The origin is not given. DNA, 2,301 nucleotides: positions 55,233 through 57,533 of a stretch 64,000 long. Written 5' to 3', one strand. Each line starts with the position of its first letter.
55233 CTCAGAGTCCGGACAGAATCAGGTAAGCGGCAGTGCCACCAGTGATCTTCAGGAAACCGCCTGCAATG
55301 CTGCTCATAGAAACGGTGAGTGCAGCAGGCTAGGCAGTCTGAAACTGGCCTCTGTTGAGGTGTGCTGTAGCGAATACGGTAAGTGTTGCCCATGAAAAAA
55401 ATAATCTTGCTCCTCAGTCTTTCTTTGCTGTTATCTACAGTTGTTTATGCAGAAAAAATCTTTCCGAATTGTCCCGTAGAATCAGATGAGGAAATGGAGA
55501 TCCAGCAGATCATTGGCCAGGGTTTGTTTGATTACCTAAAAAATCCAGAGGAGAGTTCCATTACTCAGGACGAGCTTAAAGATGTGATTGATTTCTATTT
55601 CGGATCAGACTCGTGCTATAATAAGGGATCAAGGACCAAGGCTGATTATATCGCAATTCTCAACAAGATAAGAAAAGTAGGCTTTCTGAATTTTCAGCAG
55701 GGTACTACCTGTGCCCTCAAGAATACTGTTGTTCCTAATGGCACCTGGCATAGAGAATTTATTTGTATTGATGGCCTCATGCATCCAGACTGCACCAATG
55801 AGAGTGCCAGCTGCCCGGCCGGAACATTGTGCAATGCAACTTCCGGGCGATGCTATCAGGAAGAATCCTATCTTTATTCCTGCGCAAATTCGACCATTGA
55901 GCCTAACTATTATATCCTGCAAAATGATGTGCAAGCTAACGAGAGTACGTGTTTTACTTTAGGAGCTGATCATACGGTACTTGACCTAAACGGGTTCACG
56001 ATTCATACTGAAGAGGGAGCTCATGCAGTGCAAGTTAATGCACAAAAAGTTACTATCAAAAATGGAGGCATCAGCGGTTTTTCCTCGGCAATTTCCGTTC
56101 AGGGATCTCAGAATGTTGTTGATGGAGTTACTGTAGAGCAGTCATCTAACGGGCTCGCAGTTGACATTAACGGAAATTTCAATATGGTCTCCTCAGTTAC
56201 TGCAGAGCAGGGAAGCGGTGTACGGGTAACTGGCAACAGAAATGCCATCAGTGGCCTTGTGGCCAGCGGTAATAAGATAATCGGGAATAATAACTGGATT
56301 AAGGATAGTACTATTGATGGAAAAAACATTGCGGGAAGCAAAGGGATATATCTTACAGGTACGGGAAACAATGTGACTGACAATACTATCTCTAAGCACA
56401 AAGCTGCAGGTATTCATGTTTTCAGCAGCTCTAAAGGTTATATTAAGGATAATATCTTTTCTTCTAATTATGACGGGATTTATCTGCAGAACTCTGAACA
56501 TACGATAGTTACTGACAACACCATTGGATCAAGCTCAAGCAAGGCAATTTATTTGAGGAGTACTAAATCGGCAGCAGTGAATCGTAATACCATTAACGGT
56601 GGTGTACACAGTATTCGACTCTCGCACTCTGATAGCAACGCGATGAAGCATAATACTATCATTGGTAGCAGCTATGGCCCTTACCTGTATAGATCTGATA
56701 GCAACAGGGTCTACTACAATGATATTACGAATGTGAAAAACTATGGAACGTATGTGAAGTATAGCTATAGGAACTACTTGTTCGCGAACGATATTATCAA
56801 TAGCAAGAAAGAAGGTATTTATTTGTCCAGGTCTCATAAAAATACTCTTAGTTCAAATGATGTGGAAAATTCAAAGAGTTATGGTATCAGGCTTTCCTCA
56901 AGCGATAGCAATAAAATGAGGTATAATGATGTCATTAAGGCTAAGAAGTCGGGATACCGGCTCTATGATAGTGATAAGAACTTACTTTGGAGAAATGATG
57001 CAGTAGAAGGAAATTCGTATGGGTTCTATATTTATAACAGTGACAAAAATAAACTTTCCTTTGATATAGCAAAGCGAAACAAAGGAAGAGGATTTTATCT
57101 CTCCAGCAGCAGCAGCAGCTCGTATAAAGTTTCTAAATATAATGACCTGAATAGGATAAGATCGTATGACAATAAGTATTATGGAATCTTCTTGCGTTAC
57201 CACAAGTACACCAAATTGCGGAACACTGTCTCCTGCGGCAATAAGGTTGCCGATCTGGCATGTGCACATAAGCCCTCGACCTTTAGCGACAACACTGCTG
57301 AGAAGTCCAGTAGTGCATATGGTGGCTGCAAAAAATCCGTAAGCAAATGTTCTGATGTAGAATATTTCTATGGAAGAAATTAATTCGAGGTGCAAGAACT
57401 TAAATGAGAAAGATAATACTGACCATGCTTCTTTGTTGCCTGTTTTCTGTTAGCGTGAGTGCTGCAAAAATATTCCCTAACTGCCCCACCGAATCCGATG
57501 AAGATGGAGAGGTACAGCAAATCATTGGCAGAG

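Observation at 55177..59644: Three-gene module: Cys-rich lipoprotein followed by two paralogous secreted beta-helix proteins sharing a novel Cys-rich N-terminal domain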

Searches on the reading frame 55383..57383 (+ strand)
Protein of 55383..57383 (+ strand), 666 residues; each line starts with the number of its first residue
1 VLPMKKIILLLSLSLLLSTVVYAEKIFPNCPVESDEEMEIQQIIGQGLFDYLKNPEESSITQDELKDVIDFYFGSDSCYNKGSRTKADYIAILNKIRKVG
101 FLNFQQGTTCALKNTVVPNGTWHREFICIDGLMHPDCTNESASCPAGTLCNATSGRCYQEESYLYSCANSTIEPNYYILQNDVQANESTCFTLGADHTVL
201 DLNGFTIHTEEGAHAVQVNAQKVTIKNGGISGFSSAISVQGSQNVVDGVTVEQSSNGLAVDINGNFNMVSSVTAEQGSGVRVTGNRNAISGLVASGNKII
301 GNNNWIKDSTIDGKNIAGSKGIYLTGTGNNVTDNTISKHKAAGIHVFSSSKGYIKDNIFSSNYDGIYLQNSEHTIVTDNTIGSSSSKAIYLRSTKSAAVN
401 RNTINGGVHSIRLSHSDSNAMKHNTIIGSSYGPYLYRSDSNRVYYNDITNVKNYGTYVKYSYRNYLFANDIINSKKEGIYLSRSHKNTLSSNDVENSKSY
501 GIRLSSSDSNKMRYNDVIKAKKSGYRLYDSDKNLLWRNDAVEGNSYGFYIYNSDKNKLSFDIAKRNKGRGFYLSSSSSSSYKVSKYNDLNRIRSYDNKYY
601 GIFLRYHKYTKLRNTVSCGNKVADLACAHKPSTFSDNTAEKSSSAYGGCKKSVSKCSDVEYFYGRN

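Call 4: search_protein_families(library=pfam, proteins=[window:55383-57383:+], max_evalue=1)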
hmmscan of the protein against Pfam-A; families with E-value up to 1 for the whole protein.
window:55383-57383:+ (666 aa): 4 families
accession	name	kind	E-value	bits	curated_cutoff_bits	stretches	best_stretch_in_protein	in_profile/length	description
PF05048.19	NosD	-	5.3e-39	134.3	23.6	4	327-453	47-175/212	Periplasmic copper-binding protein (NosD)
PF13229.12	Beta_helix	-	1.2e-37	129.4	25.9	2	438-578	7-149/158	Right handed beta helix region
PF04296.18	YlxR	-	0.013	15.8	26.9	1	554-591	22-59/75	Protein of unknown function (DUF448)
PF09136.16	Glucodextran_B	-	0.19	12.1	27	1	210-255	27-70/83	Glucodextranase, domain B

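Call 5: search_protein_families(library=ncbifam, proteins=[window:55383-57383:+], max_evalue=1)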
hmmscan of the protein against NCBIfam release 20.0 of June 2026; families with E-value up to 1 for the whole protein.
window:55383-57383:+ (666 aa): 5 families
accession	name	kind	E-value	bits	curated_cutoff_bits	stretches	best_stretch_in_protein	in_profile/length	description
TIGR03804.1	para_beta_helix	repeat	1.2e-24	85.7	19.45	7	343-385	1-43/44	parallel beta-helix repeat protein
TIGR04247.1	NosD_copper_fam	subfamily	1.3e-17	63.4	300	4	204-450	38-284/377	nitrous oxide reductase family maturation protein NosD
NF038177.1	epimerase_AlgG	equivalog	7.3e-05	21.6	700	1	428-572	271-419/519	mannuronan 5-epimerase AlgG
TIGR03805.1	beta_helix_1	subfamily_domain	0.00054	19.1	141.5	1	288-406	54-172/314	parallel beta-helix domain-containing protein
NF047356.1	RNA_bind_RnpM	equivalog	0.0085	16.1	80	1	552-591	24-63/82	RNase P modulator RnpM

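Call 30: list_cluster_members(proteins=[window:55392-57383:+, window:57404-59644:+, window:55177-55395:+, P0003, P0004, P0005, P0006, P0009, P0010, P0007])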
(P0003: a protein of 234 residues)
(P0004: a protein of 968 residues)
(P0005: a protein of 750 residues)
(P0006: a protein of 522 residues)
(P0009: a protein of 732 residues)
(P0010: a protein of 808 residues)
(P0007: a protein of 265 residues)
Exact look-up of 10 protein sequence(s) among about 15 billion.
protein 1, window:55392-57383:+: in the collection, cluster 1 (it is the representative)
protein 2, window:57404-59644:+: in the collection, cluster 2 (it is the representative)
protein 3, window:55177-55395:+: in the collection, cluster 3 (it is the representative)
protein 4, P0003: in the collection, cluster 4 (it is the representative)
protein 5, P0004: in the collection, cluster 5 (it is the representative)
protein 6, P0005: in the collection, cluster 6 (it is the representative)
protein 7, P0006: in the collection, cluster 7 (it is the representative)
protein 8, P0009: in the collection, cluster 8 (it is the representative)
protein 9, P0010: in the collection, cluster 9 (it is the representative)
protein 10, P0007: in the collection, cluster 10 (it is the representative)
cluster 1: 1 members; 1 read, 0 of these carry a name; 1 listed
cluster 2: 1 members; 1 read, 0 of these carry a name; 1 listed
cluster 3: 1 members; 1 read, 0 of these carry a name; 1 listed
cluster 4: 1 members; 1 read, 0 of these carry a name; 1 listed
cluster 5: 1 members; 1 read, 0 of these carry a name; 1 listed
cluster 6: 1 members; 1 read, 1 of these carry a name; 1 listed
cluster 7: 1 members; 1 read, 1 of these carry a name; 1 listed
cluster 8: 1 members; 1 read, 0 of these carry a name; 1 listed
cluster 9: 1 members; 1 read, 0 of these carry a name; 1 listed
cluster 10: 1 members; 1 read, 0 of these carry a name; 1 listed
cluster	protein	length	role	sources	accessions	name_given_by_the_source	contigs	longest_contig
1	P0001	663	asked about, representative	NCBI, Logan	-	-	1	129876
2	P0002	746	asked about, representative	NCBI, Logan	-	-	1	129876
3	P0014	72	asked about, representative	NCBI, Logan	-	-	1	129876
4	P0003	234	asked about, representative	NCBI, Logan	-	-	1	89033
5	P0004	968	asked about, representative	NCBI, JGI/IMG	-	-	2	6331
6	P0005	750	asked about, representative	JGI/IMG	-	hypothetical protein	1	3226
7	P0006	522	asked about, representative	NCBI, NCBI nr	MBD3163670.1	hypothetical protein GF323_00550 [Candidatus Woesearchaeota archaeon] | hypothetical protein [Candidatus Woesearchaeota archaeon]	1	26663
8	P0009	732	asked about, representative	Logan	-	-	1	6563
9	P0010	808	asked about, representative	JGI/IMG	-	-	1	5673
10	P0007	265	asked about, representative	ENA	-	-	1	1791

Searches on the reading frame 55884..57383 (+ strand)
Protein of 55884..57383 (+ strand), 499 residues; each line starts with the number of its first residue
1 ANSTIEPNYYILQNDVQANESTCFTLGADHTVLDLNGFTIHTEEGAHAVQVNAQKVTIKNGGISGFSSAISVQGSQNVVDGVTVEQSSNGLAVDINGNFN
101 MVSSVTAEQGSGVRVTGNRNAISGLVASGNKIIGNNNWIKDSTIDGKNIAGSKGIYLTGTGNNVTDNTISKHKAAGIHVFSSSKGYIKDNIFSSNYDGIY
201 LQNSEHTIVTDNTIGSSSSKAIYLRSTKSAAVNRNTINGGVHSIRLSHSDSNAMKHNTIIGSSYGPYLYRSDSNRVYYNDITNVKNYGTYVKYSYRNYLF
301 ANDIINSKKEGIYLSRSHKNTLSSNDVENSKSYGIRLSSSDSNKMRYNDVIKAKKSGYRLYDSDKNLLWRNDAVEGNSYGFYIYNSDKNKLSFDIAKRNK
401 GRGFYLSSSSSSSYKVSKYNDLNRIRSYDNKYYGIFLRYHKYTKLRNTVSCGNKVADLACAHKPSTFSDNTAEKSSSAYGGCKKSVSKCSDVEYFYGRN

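Call 64: search_solved_structures(query=window:55884-57383:+, max_evalue=0.001)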
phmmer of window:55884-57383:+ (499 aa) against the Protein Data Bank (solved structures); distinct sequences matched with E-value up to 0.001: 4.
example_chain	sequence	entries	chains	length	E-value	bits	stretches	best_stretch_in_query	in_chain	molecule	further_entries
4nk8_A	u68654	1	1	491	5.4e-07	32.1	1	265-405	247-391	Poly(beta-D-mannuronate) C5 epimerase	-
4ozy_A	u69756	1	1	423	7.3e-07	31.7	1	294-405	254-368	Poly(beta-D-mannuronate) C5 epimerase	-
4ozz_A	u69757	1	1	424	7.6e-07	31.6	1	294-405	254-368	Poly(beta-D-mannuronate) C5 epimerase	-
4nk6_A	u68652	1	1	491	7.6e-07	31.6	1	294-405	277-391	Poly(beta-D-mannuronate) C5 epimerase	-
